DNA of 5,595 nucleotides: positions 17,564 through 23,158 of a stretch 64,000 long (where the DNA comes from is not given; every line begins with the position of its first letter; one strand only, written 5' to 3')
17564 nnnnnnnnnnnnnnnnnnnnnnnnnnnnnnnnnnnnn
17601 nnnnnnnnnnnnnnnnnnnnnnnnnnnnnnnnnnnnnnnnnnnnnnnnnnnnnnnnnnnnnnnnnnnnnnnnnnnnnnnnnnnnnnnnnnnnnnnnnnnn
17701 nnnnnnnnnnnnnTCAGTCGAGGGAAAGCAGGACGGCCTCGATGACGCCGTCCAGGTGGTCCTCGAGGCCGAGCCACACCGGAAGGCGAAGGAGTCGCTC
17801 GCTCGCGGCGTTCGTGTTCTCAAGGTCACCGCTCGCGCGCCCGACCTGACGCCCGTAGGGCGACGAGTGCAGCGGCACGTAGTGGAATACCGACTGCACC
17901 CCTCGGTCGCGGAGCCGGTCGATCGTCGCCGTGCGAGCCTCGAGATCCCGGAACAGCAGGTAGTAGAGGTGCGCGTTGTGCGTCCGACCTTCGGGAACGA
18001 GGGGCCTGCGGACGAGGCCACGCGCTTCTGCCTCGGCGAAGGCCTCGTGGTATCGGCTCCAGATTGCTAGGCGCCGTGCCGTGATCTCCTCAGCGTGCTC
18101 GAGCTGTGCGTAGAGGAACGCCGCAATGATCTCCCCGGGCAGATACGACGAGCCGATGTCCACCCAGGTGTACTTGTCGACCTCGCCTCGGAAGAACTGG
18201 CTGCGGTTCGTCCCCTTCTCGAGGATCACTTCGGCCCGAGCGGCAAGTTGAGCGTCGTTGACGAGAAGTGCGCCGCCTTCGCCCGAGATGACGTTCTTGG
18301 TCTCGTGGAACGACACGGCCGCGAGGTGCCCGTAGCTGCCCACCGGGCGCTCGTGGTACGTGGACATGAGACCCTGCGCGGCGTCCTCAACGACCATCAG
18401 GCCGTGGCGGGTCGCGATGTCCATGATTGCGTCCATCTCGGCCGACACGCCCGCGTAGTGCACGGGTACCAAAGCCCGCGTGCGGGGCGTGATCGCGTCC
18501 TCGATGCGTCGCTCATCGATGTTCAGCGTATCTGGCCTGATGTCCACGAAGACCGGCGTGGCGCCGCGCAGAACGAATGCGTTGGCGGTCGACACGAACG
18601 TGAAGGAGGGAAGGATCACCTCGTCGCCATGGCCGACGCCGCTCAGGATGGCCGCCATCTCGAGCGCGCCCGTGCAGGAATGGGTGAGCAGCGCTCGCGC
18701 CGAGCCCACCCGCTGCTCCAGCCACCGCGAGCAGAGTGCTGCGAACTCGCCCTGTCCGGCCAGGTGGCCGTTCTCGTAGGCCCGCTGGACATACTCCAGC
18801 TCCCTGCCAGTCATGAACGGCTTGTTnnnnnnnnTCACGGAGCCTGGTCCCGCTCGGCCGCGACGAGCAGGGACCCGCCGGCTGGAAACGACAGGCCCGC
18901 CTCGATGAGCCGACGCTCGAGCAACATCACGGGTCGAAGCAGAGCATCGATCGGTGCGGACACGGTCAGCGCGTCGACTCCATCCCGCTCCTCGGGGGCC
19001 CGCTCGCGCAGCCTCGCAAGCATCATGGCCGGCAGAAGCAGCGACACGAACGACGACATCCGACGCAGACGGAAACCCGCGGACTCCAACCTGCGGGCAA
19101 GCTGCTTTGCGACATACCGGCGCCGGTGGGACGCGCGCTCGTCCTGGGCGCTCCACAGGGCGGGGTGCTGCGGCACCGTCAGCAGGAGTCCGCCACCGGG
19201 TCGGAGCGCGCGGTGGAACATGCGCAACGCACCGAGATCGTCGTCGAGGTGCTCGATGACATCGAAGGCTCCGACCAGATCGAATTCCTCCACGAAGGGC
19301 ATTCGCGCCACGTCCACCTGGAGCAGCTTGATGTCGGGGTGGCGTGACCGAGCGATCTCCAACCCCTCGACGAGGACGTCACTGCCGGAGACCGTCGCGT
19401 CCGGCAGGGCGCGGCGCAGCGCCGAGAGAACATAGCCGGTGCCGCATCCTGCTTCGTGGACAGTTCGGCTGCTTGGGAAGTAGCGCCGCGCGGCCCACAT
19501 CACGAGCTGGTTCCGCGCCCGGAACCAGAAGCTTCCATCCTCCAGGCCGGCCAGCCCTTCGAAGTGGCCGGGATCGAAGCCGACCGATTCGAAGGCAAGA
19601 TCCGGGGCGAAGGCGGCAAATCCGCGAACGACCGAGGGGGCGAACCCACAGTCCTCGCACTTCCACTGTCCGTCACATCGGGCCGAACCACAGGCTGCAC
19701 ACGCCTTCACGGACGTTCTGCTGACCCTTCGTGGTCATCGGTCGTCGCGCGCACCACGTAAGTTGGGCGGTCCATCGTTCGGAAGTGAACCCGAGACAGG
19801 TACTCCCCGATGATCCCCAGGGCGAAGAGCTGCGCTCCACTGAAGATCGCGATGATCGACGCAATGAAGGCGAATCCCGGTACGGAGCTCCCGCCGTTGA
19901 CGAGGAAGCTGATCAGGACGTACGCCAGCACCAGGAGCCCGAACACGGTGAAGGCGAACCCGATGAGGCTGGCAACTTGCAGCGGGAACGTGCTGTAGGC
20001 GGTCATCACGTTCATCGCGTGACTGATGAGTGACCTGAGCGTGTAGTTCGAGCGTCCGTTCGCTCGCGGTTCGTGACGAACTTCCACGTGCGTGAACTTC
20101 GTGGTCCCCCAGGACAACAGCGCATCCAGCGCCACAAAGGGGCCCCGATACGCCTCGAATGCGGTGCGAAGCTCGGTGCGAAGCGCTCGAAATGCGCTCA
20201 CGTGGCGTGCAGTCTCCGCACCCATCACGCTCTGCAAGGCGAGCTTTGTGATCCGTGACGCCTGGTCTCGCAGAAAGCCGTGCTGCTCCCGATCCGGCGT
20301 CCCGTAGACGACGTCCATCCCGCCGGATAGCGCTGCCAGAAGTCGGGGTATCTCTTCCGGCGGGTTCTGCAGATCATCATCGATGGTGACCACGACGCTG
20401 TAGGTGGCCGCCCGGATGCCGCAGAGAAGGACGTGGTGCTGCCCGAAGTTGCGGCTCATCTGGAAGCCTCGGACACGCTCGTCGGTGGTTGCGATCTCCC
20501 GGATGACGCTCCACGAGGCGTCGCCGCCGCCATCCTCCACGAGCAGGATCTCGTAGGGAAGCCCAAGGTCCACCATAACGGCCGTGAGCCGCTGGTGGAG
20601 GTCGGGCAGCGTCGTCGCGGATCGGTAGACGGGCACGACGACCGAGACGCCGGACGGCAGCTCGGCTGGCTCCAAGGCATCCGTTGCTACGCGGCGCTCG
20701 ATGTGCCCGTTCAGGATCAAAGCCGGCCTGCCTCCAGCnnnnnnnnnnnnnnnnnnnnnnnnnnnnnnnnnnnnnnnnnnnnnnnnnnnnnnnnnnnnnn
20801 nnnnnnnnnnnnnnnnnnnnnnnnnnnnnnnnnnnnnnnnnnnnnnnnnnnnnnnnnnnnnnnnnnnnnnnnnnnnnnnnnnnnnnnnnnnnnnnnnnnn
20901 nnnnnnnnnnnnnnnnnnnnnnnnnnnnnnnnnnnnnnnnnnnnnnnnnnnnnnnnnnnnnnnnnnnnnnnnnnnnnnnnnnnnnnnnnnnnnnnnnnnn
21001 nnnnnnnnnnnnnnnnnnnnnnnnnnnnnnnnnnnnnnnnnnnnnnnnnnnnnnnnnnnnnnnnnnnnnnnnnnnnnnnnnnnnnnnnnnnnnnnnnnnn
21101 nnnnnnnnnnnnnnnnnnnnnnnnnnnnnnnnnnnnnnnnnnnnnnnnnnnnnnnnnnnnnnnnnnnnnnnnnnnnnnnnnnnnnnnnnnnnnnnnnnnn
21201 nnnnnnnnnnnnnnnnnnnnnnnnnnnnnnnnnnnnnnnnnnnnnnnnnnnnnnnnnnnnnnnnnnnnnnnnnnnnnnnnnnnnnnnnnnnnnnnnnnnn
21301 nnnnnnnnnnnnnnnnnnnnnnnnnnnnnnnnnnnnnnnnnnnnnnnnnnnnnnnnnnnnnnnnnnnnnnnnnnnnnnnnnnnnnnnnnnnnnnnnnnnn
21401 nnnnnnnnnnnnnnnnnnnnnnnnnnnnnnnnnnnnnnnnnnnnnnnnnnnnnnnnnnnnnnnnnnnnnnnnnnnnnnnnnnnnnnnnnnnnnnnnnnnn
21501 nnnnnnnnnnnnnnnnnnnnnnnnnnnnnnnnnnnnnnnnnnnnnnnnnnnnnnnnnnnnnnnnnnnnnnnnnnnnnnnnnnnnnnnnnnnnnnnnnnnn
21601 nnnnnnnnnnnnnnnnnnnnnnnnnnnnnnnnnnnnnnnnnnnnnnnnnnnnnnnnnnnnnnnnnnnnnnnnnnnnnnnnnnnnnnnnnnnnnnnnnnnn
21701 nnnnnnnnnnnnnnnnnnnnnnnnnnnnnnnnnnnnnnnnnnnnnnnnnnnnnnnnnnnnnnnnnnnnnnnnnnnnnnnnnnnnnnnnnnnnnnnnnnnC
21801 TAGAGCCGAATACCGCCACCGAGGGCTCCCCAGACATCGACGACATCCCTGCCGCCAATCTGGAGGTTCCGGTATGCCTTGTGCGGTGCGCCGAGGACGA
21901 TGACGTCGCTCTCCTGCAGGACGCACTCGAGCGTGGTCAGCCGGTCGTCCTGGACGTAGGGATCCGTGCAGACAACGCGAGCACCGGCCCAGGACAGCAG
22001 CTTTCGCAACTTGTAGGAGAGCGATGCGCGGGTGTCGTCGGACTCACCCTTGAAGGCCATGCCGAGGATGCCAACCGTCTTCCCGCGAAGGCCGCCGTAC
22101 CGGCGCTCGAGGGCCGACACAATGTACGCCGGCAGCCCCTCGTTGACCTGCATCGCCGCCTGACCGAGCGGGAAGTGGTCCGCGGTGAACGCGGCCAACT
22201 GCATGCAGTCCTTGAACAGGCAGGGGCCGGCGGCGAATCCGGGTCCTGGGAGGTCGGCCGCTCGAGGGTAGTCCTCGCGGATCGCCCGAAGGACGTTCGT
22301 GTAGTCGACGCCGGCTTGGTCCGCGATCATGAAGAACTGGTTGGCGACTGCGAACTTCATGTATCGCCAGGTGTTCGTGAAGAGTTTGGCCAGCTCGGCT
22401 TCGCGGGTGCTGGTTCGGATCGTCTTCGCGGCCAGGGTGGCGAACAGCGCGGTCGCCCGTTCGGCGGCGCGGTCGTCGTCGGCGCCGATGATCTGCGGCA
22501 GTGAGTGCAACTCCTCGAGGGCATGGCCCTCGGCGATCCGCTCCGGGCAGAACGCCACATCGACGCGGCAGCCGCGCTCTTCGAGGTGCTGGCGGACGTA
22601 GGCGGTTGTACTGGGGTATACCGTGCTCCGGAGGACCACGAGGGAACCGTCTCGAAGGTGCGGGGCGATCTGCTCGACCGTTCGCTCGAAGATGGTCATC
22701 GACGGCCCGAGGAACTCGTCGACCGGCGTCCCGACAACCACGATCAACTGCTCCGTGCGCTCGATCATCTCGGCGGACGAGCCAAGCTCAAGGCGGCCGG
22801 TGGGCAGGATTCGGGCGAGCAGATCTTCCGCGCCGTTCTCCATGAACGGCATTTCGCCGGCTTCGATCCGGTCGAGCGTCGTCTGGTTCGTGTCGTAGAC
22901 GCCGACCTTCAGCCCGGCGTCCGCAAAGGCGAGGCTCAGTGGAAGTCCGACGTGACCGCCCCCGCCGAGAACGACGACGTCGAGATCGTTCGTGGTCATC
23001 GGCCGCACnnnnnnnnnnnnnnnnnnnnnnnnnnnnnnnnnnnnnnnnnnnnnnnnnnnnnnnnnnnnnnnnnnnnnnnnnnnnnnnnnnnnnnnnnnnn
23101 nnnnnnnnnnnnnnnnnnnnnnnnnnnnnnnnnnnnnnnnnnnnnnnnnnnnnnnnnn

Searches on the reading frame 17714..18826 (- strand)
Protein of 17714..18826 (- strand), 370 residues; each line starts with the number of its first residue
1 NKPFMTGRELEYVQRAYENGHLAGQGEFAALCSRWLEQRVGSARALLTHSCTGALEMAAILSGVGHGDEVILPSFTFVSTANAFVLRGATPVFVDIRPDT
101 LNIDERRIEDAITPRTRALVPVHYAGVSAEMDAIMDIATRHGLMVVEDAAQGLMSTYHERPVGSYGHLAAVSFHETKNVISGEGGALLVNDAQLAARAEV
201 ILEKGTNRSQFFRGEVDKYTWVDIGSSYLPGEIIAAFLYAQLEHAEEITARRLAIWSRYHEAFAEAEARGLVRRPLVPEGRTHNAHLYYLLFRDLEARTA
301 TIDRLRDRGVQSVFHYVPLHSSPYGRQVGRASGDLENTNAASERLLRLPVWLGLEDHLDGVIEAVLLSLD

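Call 3: search_protein_families(library=pfam, proteins=[window:17714-18826:-], max_evalue=0.01)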
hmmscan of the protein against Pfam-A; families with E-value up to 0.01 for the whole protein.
window:17714-18826:- (370 aa): 3 families
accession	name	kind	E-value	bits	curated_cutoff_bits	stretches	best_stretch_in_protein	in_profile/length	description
PF01041.23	DegT_DnrJ_EryC1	-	5.7e-90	302.6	19.8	1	7-365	5-359/360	DegT/DnrJ/EryC1/StrS aminotransferase family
PF00155.27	Aminotran_1_2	-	3e-06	27.1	19.7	1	27-150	46-187/361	Aminotransferase class I and II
PF00266.25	Aminotran_5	-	0.00086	18.8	21.5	1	46-155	65-182/371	Aminotransferase class-V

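Call 4: search_protein_families(library=ncbifam, proteins=[window:17714-18826:-], max_evalue=0.01)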
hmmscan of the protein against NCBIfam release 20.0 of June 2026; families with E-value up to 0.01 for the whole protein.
window:17714-18826:- (370 aa): 29 families (the best 25 are shown)
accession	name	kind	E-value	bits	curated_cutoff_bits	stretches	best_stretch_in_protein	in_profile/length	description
NF008687.0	PRK11706.1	equivalog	1.8e-172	573.3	375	1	1-365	5-370/375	dTDP-4-amino-4,6-dideoxygalactose transaminase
TIGR02379.1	ECA_wecE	subfamily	5.6e-168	558.6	434.85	1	1-364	5-370/376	dTDP-4-amino-4,6-dideoxy-D-glucose transaminase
TIGR03588.1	PseC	equivalog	9.7e-63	212.3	423.5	1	11-364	15-375/380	UDP-4-amino-4,6-dideoxy-N-acetyl-beta-L-altrosamine transaminase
NF008658.2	PRK11658.1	equivalog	4.8e-62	209.8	631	1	2-365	9-373/379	UDP-4-amino-4-deoxy-L-arabinose aminotransferase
TIGR04181.1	NHT_00031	hypoth_equivalog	4.3e-56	190.3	420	1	2-349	5-357/359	LegC family aminotransferase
TIGR04427.1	PLP_DesI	equivalog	1e-41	143.4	650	1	8-296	33-306/390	dTDP-4-dehydro-6-deoxyglucose aminotransferase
NF011936.0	PRK15407.1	equivalog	4.2e-36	124.6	423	1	63-362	109-429/440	lipopolysaccharide biosynthesis protein RfbH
NF004770.0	PRK06108.1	subfamily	1.9e-09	36.8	422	1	30-155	84-216/396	pyridoxal phosphate-dependent aminotransferase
NF005817.0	PRK07683.1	equivalog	4.9e-09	35.4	575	1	46-145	93-197/387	aminotransferase A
NF041364.1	GntC_guanitoxin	equivalog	2e-08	33.5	415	1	30-150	44-175/356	guanitoxin biosynthesis PLP-dependent (S)-gamma-hydroxy-L-arginine cyclodehydratase GntC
NF005732.0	PRK07550.1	equivalog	4.4e-08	32.6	366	1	26-148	77-205/389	aminotransferase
NF006569.0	PRK09082.1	subfamily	7.7e-08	31.8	420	1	47-148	96-202/386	methionine aminotransferase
NF006488.0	PRK08912.1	equivalog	9.4e-08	31.4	498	1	39-148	83-198/387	aminotransferase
NF005816.0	PRK07682.1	equivalog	1.6e-07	30.3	620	1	47-159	95-212/390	aminotransferase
NF009079.0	PRK12414.1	subfamily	3.2e-07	29.7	481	1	57-121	104-168/384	methionine aminotransferase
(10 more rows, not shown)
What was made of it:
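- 17714..18826 (-): WecE-type dTDP-4-keto-6-deoxyhexose 4-aminotransferase, which supplies the amino-sugar acceptor. NF008687 scores 573 bits against 375 and TIGR02379 scores 559 against 435 (call 4).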

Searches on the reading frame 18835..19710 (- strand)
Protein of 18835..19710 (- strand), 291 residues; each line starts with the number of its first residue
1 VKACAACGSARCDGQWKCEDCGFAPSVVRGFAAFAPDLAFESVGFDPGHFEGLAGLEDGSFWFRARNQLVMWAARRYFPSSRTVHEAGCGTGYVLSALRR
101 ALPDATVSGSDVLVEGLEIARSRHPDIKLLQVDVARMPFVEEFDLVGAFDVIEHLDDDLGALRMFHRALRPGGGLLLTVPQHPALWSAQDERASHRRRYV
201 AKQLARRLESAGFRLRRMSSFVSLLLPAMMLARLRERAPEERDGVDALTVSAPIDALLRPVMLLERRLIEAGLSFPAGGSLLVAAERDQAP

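Call 3: search_protein_families(library=pfam, proteins=[window:18835-19710:-], max_evalue=0.01)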
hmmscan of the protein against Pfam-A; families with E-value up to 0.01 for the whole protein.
window:18835-19710:- (291 aa): 5 families
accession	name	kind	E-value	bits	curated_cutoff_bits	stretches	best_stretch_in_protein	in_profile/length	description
PF13489.12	Methyltransf_23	-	2.1e-18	67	27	1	78-215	20-161/164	Methyltransferase domain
PF13649.12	Methyltransf_25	-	2.1e-15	57.6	27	1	85-173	2-97/97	Methyltransferase domain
PF08241.18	Methyltransf_11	-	2.8e-15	57.2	21.2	1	86-176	2-94/95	Methyltransferase domain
PF08242.18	Methyltransf_12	-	5.5e-14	53.1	30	1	86-175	2-98/98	Methyltransferase domain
PF13847.12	Methyltransf_31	-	2.2e-10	40.8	27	1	83-181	6-113/145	Methyltransferase domain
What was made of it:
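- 18835..19710 (-): SAM-dependent methyltransferase of the sugar module. Methyltransf_23, _25 and _11 all hit (call 3).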

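Call 4: search_protein_families(library=ncbifam, proteins=[window:18835-19710:-], max_evalue=0.01)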
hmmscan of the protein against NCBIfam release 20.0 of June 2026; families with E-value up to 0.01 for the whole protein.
window:18835-19710:- (291 aa): 21 families
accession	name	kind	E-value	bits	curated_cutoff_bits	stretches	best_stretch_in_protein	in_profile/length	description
NF045667.1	MTase_DVU1556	equivalog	8.6e-13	48.2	155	1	78-219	20-166/213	DVU_1556 family methyltransferase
TIGR02072.1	BioC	equivalog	4e-12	46.4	184.95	1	67-187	21-142/244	malonyl-ACP O-methyltransferase BioC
NF002463.0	PRK01683.1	equivalog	7.9e-09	35.5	297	1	80-183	31-134/258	trans-aconitate 2-methyltransferase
NF007610.0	PRK10258.1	equivalog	8.7e-08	31.8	342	1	82-219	44-184/251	malonyl-ACP O-methyltransferase BioC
NF045825.1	FAmtase_mtf2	equivalog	2.4e-07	30.3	400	1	81-189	59-173/248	fatty-acid O-methyltransferase Mtf2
NF045823.1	PthPhpthDimycoMt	equivalog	3e-07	29.9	300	1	81-194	67-186/256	phthiotriol/phenolphthiotriol dimycocerosates methyltransferase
NF010703.0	PRK14103.1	equivalog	3.9e-07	29.8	320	1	80-189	29-136/256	trans-aconitate 2-methyltransferase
NF043040.1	corrin_prot_MT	hypoth_equivalog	5e-07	29.4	180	1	74-178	35-148/216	corrinoid protein-associated methyltransferase CpaM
TIGR01934.1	MenG_MenH_UbiE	subfamily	1.2e-06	28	158.35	1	70-184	32-148/223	ubiquinone/menaquinone biosynthesis methyltransferase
TIGR01983.1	UbiG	equivalog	7.6e-06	25.4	102.95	1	83-178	52-152/228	bifunctional 2-polyprenyl-6-hydroxyphenol methylase/3-demethylubiquinol 3-O-methyltransferase UbiG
TIGR03534.1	RF_mod_PrmC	equivalog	1e-05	25.2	199.1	1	68-152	75-160/253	peptide chain release factor N(5)-glutamine methyltransferase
NF047649.1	MTase_UXPK_star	exception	3.5e-05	23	460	1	83-178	80-182/283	methyltransferase/UXPK-star double selenoprotein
TIGR02021.1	BchM-ChlM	equivalog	8e-05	22.1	158.9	1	70-157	45-133/218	magnesium protoporphyrin IX methyltransferase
NF008300.0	PRK11088.1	equivalog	0.00046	19.8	303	1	64-142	69-150/272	23S rRNA (guanine(745)-N(1))-methyltransferase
NF001241.0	PRK00216.1-2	equivalog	0.00069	19.3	327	1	84-182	55-152/231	demethylmenaquinone methyltransferase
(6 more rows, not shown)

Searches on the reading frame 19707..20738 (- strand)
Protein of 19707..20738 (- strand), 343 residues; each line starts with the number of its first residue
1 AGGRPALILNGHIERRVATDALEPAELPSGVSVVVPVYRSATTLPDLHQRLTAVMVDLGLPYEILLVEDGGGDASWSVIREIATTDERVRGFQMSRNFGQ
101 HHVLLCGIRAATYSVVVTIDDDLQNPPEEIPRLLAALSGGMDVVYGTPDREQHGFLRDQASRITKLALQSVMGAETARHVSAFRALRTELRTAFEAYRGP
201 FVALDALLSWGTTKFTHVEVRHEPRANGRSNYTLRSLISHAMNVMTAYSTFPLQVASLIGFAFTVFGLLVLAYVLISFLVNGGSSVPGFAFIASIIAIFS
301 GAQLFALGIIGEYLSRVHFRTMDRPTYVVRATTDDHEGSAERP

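Call 11: search_protein_families(library=pfam, proteins=[window:19707-20738:-], max_evalue=0.01)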
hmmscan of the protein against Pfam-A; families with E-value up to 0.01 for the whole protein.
window:19707-20738:- (343 aa): 2 families
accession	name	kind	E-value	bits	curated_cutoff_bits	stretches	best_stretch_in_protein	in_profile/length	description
PF00535.33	Glycos_transf_2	-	4e-22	79.4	23.3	1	32-162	1-129/168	Glycosyl transferase family 2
PF13641.12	Glyco_tranf_2_3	-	0.00038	21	27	1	28-193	1-157/230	Glycosyltransferase like family 2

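Call 30: search_protein_families(library=ncbifam, proteins=[window:19707-20738:-], max_evalue=0.0001)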
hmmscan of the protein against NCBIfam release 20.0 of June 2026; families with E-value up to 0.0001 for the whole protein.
window:19707-20738:- (343 aa): 7 families
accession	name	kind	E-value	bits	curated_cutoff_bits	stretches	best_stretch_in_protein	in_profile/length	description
NF007986.1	PRK10714.1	equivalog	9.3e-53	179.3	529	1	31-332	8-311/316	undecaprenyl-phosphate 4-deoxy-4-formamido-L-arabinose transferase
NF047588.1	GlcsyltransPgfSStrep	equivalog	7.4e-47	160.1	500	1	31-332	3-305/308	glycosyltransferase PgfS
TIGR03937.1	PgaC_IcaA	equivalog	7.4e-09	35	422.3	1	25-122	39-135/407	poly-beta-1,6-N-acetyl-D-glucosamine synthase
TIGR04182.1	glyco_TIGR04182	equivalog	2.2e-08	33.8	325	1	31-323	2-291/293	S-layer glycoprotein N-glycosyltransferase AglJ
NF041875.1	EPS_EpsD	equivalog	5.8e-08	32.5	370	1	31-144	1-112/325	exopolysaccharide biosynthesis glycosyltransferase EpsD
NF007482.0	PRK10073.1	equivalog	2.8e-05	23.3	423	1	31-142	8-116/334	glycosyltransferase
TIGR03965.1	mycofact_glyco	equivalog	6.5e-05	22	280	1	9-138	54-180/467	mycofactocin biosynthesis glycosyltransferase MftF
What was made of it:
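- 19707..20738 (-): ArnC/PgfS-like GT2, a polyprenyl-phosphate sugar synthase. NF007986 ArnC scores 179 bits and PgfS 160 bits, both below their equivalog cut-offs (call 30).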

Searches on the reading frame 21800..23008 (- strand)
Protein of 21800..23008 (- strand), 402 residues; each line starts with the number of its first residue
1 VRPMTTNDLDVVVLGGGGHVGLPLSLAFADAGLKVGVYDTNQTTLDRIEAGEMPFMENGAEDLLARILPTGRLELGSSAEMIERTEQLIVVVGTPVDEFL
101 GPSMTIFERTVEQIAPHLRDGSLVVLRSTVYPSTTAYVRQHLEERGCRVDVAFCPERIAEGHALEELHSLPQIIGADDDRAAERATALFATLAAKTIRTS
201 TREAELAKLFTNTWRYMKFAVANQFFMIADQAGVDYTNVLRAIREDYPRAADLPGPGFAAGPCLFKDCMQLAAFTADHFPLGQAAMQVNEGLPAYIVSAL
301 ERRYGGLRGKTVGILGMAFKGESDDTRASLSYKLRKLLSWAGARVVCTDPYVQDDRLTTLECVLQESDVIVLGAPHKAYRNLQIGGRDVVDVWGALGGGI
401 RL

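Call 11: search_protein_families(library=pfam, proteins=[window:21800-23008:-], max_evalue=0.01)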
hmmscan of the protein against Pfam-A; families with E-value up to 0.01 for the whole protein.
window:21800-23008:- (402 aa): 5 families
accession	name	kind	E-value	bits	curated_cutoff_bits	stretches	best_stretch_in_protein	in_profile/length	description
PF03721.20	UDPG_MGDP_dh_N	-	1.9e-32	112.8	27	1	16-185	7-184/187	UDP-glucose/GDP-mannose dehydrogenase family, NAD binding domain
PF03720.21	UDPG_MGDP_dh_C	-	2.3e-13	50.8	30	1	313-384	1-82/103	UDP-glucose/GDP-mannose dehydrogenase family, UDP binding domain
PF00984.24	UDPG_MGDP_dh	-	2.4e-13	50.4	25.4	1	202-290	1-93/94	UDP-glucose/GDP-mannose dehydrogenase family, central domain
PF03446.21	NAD_binding_2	-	2.3e-05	24.9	21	1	16-148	6-113/161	NAD binding domain of 6-phosphogluconate dehydrogenase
PF02826.25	2-Hacid_dh_C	-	0.0009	19.1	25.1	0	301-377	28-102/178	D-isomer specific 2-hydroxyacid dehydrogenase, NAD binding domain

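Call 30: search_protein_families(library=ncbifam, proteins=[window:21800-23008:-], max_evalue=0.0001)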
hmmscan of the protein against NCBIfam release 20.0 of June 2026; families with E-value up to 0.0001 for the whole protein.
window:21800-23008:- (402 aa): 8 families
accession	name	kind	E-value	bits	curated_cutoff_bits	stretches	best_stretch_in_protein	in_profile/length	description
TIGR03026.1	NDP-sugDHase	subfamily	1.1e-83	281.3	189.8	1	14-383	5-395/413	nucleotide sugar dehydrogenase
NF040825.1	UDPMaNacDH_Arch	equivalog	8.6e-56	189.6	750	1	12-383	4-381/418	UDP-N-acetyl-D-mannosamine dehydrogenase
NF008286.0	PRK11064.1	equivalog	4.8e-42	144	459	1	12-383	6-403/420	UDP-N-acetyl-D-mannosamine dehydrogenase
NF041297.1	UDPGDh_AglM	equivalog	3.2e-39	135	670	1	11-355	3-362/429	UDP-glucose 6-dehydrogenase AglM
NF047673.2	TeichurnBiosyTuaD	equivalog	2.9e-37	128.9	700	1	12-354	5-355/439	UDP-glucose 6-dehydrogenase TuaD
NF011729.0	PRK15182.1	equivalog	1.7e-20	73.2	592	1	11-359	9-364/425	Vi polysaccharide biosynthesis UDP-N-acetylglucosamine C-6 dehydrogenase TviB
NF011631.0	PRK15057.1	equivalog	6.1e-16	58.5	757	1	118-371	107-364/388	UDP-glucose 6-dehydrogenase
NF006409.0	PRK08655.1-3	equivalog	5e-05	23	310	0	89-144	60-107/290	prephenate dehydrogenase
